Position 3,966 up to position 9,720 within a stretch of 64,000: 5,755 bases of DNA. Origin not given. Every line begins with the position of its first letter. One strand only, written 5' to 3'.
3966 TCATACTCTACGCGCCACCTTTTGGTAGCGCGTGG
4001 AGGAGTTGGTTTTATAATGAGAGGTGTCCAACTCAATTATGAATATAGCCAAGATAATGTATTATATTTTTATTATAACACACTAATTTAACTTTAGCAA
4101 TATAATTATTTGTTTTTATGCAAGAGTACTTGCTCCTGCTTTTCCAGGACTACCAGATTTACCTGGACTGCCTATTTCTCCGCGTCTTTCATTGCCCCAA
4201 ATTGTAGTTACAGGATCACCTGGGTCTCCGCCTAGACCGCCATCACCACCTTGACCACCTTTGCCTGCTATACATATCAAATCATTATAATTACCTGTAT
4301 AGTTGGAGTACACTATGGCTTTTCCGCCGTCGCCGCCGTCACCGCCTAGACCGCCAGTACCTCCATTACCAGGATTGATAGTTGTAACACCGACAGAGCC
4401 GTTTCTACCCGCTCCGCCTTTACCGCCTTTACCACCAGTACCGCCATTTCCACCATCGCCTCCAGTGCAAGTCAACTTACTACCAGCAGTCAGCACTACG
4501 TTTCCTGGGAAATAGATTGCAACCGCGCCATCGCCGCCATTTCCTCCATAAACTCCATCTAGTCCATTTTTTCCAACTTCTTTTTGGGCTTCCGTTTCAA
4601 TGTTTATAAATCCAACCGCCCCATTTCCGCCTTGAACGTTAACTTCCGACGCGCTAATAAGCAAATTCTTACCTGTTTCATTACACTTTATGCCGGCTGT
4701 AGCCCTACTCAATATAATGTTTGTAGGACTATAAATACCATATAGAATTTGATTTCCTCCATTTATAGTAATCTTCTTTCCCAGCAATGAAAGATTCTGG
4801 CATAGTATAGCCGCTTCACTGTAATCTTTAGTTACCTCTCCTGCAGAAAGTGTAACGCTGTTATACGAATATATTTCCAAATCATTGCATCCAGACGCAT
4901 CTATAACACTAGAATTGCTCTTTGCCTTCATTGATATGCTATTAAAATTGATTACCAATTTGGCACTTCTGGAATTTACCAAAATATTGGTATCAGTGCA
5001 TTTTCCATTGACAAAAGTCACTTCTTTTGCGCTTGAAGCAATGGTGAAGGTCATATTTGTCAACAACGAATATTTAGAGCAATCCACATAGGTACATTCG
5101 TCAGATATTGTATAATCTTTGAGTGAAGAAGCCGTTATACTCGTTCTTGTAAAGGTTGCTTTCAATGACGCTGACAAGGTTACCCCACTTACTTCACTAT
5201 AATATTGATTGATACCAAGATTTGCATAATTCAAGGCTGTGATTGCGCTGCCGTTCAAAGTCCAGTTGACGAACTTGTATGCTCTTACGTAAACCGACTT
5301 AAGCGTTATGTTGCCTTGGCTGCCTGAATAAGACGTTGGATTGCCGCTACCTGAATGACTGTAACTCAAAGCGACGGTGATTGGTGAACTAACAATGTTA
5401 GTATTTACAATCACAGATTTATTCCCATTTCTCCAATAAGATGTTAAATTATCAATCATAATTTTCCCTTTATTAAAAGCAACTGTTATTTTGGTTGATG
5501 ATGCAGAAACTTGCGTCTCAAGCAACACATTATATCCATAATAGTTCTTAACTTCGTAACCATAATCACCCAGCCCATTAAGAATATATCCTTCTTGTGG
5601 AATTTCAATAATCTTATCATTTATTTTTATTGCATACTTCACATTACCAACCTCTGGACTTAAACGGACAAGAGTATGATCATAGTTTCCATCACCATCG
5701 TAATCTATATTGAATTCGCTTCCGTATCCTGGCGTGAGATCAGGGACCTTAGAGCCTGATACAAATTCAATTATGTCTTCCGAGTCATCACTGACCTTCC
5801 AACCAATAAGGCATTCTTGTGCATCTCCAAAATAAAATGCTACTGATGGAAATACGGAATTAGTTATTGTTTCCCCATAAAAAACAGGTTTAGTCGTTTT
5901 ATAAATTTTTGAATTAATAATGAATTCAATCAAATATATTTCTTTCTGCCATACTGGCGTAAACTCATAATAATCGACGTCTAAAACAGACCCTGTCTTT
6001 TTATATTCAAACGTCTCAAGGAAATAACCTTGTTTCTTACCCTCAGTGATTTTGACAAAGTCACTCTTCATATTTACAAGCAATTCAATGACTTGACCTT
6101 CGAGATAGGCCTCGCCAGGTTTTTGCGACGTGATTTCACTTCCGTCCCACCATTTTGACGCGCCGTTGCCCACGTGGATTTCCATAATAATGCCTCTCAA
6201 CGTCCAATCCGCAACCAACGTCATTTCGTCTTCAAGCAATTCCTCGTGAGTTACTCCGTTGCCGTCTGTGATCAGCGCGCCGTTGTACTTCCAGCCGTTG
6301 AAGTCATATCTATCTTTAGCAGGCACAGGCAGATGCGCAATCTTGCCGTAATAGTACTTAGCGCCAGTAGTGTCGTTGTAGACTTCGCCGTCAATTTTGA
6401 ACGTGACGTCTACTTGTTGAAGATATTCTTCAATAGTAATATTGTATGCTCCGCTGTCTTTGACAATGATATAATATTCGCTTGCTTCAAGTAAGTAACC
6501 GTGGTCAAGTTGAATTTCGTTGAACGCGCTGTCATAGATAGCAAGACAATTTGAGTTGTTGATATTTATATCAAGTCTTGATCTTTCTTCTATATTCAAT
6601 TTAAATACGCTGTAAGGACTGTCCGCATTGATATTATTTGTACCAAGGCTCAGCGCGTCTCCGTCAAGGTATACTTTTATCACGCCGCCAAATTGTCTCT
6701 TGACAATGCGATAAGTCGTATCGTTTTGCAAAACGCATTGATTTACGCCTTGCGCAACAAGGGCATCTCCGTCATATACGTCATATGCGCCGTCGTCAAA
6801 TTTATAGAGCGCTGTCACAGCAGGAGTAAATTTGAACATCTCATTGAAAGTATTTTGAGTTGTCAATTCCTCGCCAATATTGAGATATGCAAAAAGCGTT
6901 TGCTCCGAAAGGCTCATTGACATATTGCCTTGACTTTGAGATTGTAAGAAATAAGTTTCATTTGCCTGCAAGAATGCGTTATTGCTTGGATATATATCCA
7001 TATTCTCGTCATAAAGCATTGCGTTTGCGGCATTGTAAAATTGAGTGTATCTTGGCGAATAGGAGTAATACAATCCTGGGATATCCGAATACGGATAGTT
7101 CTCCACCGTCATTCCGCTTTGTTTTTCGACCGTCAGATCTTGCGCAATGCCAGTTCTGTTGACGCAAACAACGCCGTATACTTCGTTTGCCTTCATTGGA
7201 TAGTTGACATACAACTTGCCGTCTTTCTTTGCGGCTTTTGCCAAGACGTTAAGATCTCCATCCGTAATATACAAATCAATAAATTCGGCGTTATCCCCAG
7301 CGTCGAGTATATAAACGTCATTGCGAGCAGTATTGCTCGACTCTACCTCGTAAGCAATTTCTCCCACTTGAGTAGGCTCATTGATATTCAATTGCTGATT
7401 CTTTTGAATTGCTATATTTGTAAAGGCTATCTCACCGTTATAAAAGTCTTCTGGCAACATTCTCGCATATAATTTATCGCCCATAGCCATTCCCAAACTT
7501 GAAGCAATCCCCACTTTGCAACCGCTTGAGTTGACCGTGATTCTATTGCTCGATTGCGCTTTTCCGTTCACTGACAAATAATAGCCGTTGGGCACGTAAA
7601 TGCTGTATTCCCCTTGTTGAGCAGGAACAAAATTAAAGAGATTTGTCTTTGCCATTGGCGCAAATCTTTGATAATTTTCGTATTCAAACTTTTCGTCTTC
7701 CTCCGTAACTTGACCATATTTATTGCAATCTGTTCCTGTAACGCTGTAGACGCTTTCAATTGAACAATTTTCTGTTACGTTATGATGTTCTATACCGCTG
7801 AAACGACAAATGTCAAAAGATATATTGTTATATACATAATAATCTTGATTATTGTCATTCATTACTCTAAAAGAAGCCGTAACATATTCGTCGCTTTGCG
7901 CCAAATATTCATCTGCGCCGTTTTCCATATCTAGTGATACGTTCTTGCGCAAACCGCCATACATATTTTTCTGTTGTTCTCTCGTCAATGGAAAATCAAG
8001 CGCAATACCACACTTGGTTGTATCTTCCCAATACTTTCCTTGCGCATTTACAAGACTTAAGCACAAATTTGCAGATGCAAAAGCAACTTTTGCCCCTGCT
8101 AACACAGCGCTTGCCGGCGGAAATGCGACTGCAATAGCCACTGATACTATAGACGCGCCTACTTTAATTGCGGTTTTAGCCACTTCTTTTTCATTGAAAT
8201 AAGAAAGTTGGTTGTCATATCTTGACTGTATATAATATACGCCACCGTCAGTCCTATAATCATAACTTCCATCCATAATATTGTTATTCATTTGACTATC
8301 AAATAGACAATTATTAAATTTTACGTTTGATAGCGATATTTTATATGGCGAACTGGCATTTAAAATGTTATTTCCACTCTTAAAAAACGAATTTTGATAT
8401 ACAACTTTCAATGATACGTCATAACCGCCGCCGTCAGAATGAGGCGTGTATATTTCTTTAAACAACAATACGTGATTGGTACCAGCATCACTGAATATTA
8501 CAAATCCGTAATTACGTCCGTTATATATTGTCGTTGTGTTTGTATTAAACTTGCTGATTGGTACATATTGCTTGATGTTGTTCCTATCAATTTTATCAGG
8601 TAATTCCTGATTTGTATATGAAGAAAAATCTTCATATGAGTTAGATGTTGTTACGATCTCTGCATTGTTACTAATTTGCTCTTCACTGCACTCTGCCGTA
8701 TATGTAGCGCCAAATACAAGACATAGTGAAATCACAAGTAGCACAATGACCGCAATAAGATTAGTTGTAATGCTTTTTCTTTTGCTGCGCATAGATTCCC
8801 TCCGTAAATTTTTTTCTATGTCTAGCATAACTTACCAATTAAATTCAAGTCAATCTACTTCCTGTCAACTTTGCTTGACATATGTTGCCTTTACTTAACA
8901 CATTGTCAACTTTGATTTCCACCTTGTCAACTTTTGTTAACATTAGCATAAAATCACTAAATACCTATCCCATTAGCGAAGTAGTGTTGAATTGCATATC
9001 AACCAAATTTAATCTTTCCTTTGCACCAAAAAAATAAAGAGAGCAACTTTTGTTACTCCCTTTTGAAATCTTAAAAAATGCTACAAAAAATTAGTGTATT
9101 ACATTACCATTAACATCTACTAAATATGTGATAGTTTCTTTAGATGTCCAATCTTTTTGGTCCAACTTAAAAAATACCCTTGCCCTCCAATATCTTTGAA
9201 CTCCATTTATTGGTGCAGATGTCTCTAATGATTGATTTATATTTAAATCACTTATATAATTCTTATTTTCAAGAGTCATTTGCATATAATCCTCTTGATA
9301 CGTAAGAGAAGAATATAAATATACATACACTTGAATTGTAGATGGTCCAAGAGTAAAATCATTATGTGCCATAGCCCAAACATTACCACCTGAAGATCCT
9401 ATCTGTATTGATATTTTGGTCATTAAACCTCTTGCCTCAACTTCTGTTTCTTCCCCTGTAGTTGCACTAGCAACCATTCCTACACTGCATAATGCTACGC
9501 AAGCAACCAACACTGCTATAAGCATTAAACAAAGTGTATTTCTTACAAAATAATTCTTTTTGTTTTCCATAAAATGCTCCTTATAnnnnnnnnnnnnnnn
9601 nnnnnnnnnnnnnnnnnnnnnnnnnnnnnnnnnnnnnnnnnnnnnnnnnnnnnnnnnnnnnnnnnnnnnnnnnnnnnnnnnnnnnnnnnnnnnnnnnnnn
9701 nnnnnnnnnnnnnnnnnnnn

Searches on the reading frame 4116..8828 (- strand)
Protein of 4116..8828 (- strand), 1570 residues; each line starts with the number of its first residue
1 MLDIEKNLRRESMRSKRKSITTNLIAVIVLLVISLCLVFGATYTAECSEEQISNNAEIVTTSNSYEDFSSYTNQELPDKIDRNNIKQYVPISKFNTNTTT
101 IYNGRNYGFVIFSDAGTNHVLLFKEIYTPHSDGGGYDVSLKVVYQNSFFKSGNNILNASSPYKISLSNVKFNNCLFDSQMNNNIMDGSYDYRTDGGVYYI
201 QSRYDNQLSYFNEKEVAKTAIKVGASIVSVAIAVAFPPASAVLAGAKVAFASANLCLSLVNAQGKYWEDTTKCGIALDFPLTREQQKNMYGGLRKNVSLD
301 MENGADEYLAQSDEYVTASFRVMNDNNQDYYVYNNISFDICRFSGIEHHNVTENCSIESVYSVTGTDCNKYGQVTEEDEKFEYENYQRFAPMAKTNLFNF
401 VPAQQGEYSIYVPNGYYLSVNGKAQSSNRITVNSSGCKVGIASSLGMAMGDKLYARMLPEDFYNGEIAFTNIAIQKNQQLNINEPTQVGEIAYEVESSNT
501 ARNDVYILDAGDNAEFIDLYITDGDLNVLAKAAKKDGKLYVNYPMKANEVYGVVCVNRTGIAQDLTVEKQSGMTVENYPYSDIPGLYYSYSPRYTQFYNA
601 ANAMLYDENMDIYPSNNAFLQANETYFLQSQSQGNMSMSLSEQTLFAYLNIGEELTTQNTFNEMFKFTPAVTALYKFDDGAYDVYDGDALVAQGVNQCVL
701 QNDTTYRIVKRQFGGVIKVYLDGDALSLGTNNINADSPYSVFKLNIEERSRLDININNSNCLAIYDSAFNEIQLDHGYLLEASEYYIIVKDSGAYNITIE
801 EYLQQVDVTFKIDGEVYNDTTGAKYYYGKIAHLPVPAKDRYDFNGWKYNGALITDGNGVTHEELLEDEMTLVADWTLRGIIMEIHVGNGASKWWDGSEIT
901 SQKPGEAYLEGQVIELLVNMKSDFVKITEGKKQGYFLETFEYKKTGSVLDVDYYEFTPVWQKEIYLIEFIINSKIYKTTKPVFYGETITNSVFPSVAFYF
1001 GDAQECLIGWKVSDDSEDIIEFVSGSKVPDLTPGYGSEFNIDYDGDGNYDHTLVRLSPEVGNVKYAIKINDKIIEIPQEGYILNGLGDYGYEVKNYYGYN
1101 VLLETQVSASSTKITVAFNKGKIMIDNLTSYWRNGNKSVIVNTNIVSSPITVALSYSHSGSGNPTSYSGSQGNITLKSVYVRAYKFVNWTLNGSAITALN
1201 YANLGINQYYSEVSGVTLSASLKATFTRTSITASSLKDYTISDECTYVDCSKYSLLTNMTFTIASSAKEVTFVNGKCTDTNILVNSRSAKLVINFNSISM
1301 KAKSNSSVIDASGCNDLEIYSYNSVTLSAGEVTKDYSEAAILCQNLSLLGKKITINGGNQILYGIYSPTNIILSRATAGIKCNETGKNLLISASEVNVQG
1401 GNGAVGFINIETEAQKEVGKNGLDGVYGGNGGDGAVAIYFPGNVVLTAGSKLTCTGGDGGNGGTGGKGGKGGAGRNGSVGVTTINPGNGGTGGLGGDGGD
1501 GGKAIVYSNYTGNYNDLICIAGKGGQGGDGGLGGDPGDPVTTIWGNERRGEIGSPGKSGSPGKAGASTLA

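Call 43: search_protein_families(library=pfam, proteins=[window:4116-8828:-], max_evalue=0.01)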
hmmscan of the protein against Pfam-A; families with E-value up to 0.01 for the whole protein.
window:4116-8828:- (1570 aa): 1 family
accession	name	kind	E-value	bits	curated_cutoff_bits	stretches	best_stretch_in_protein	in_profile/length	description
PF09479.16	Flg_new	-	0.00066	20.2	27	1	808-852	3-44/65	Listeria-Bacteroides repeat domain (List_Bact_rpt)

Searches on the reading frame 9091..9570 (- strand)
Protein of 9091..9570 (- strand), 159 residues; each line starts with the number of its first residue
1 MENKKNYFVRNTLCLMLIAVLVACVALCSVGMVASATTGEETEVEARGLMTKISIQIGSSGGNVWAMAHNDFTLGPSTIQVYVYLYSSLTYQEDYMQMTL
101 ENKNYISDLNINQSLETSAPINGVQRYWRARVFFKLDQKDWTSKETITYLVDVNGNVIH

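Call 33: search_protein_families(library=pfam, alignment_id=A1, max_evalue=0.00001)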
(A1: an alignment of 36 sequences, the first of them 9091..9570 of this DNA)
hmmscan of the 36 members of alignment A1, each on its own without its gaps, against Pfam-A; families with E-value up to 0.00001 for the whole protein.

A. member 1, window:9091-9570:- (159 aa): 0 families

B. families by the number of members that match (of 36 scanned): 55 families (the first 25 are shown)
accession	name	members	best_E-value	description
PF01381.28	HTH_3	3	8.9e-30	Helix-turn-helix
PF12844.13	HTH_19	3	9.1e-27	Helix-turn-helix domain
PF13560.12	HTH_31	3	3.1e-15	Helix-turn-helix domain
PF00005.33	ABC_tran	2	6e-34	ABC transporter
PF00583.31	Acetyltransf_1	2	1.3e-12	Acetyltransferase (GNAT) family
PF02463.25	SMC_N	2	2.3e-09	RecF/RecN/SMC N terminal domain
PF13304.12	AAA_21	2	9.1e-09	AAA domain, putative AbiEii toxin, Type IV TA system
PF13443.12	HTH_26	2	4.2e-08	Cro/C1-type HTH DNA-binding domain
PF09334.17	tRNA-synt_1g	1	1.6e-115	tRNA synthetases class I (M)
PF01026.27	TatD_DNase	1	2.6e-80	TatD related DNase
PF00456.26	Transketolase_N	1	4.1e-53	Transketolase, thiamine diphosphate binding domain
PF13306.12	LRR_5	1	1.3e-51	BspA type Leucine rich repeat region (6 copies)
PF00398.26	RrnaAD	1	1.6e-50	Ribosomal RNA adenine dimethylase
PF02361.21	CbiQ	1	2.2e-46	Cobalt transport protein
PF01416.25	PseudoU_synth_1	1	4.2e-45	tRNA pseudouridine synthase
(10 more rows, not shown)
